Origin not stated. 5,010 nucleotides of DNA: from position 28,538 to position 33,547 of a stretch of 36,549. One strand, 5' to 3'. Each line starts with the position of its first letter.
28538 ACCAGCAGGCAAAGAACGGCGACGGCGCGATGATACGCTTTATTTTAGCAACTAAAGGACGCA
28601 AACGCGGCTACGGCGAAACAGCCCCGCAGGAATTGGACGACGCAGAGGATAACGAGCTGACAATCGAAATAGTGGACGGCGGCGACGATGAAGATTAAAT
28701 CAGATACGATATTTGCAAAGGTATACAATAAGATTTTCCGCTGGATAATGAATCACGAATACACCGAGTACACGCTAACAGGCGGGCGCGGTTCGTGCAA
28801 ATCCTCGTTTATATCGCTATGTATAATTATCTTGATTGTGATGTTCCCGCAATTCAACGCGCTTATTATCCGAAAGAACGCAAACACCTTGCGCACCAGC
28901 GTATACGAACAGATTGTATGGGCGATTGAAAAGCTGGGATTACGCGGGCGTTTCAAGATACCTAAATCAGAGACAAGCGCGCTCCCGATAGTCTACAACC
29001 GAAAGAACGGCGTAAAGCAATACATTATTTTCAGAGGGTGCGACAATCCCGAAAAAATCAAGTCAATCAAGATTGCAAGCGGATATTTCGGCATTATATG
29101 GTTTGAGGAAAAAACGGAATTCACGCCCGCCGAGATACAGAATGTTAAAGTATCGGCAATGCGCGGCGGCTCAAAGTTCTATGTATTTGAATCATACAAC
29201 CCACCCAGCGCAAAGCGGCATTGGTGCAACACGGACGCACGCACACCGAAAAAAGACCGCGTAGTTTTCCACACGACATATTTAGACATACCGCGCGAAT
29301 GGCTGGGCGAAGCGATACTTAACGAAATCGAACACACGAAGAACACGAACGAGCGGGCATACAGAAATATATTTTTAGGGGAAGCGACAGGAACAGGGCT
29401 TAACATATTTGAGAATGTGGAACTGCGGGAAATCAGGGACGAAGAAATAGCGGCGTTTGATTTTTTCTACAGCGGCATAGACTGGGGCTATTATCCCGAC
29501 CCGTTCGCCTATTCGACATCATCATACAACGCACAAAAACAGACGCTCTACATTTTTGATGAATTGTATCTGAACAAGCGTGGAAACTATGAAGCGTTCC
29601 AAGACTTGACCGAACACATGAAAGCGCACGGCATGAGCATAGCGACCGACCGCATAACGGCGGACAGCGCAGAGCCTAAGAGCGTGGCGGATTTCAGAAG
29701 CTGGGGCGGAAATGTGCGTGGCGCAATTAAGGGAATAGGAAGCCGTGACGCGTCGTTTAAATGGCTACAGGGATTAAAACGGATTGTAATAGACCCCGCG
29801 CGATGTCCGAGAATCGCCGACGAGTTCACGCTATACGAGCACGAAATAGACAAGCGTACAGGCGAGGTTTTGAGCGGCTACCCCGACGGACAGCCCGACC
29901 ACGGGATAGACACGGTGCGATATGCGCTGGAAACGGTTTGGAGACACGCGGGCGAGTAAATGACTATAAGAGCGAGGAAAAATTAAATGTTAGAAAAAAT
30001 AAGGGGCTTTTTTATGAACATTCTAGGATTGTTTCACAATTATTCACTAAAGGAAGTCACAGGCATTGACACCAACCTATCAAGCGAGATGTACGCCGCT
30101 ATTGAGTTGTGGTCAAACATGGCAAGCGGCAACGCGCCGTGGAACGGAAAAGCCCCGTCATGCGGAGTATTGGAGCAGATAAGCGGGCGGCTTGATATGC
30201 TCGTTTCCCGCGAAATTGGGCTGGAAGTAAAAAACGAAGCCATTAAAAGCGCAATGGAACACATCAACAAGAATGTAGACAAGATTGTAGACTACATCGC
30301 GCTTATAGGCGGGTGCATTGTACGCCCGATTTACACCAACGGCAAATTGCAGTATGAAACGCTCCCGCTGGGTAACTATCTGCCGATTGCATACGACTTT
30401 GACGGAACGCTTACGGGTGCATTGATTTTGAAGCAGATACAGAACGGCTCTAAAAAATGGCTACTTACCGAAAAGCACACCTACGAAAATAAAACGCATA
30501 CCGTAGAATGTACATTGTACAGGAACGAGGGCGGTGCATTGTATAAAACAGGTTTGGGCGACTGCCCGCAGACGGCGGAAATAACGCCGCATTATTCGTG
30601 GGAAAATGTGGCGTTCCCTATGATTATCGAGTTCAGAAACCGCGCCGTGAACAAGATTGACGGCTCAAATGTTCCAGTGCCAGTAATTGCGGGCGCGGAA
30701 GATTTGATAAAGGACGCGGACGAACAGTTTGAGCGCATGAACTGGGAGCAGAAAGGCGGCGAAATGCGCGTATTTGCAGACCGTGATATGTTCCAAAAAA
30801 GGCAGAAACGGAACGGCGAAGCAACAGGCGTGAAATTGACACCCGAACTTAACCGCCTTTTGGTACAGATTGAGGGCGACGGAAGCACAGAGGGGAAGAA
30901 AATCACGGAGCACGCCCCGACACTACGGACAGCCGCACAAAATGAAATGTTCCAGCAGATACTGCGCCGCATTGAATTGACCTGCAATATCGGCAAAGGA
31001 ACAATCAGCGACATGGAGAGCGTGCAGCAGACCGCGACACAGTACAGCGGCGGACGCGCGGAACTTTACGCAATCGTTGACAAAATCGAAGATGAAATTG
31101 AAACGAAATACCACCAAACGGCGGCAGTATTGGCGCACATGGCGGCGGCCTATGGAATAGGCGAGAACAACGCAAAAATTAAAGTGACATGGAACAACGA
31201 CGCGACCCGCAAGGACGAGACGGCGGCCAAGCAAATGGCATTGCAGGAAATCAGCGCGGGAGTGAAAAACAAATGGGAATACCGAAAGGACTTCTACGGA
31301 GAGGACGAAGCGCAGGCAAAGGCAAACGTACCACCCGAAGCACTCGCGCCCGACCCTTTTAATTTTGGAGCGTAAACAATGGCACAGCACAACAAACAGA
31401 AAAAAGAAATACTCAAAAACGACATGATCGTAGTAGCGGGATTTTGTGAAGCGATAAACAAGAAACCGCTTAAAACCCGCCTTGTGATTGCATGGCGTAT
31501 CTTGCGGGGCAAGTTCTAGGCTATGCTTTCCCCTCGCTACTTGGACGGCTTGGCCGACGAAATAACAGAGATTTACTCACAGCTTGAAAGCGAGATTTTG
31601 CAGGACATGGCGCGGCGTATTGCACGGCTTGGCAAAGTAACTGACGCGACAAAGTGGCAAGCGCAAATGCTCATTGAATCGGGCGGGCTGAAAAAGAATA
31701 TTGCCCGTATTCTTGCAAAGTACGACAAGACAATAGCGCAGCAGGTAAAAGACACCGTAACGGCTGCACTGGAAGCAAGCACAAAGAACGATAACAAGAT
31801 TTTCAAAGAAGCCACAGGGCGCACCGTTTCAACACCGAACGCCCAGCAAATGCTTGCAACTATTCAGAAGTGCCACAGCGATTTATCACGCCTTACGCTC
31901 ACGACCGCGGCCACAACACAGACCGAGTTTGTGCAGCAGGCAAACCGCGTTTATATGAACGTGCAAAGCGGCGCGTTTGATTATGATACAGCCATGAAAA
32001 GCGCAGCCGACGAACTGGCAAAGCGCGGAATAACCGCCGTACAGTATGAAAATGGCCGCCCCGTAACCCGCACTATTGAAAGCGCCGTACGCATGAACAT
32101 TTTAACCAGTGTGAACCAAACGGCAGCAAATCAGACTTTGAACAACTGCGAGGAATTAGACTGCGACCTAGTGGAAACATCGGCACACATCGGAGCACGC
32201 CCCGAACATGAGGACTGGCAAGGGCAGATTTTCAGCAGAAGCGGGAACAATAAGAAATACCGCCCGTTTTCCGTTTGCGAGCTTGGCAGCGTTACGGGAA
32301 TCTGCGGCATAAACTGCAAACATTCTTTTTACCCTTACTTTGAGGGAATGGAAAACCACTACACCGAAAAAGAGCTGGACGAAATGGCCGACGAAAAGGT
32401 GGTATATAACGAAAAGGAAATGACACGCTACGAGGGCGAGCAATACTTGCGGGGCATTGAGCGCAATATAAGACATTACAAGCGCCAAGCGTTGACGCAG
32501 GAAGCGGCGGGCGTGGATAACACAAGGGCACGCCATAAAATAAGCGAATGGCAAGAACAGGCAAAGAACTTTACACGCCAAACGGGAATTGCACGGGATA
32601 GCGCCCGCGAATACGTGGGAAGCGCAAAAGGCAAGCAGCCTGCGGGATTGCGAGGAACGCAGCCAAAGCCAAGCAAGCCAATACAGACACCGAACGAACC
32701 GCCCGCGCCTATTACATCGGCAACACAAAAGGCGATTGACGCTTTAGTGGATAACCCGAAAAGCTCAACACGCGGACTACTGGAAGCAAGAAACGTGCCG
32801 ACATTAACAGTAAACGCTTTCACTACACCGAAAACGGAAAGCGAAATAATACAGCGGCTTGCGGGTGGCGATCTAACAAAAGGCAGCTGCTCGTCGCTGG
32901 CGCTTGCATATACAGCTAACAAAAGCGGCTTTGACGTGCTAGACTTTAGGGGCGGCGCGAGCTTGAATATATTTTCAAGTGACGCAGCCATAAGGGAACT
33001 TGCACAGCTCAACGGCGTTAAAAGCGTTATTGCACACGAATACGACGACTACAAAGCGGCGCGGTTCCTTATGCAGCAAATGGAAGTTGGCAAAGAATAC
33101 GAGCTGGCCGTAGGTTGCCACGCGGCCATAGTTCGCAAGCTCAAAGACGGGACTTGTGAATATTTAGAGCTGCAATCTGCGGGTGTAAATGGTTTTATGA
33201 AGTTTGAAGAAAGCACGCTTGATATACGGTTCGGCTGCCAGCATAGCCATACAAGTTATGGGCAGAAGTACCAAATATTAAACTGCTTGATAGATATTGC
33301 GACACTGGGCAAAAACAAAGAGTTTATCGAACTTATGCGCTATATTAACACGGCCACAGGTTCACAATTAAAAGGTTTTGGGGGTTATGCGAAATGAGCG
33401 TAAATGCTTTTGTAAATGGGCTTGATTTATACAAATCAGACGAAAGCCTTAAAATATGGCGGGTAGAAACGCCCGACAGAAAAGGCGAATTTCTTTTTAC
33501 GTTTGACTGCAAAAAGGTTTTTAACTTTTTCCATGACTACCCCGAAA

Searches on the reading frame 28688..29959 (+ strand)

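Call 69: search_protein_families(library=pfam, proteins=[window:28688-29959:+], max_evalue=0.01)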
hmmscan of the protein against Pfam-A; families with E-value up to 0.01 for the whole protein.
window:28688-29959:+ (423 aa): 2 families
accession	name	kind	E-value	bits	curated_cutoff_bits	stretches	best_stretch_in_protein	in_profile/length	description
PF04466.19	Terminase_3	-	2.4e-35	122.3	23.2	1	30-232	7-201/201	Phage terminase large subunit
PF17288.8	Terminase_3C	-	4.8e-09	37.2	26.7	1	265-415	1-154/155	Terminase RNAseH like domain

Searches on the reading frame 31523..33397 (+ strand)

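Call 69: search_protein_families(library=pfam, proteins=[window:31523-33397:+], max_evalue=0.01)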
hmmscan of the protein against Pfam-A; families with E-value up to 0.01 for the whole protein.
window:31523-33397:+ (624 aa): 1 family
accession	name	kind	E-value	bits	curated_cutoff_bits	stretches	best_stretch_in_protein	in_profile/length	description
PF06152.16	Phage_min_cap2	-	1.7e-84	284.3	26.3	1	2-350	1-364/366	Phage minor capsid protein 2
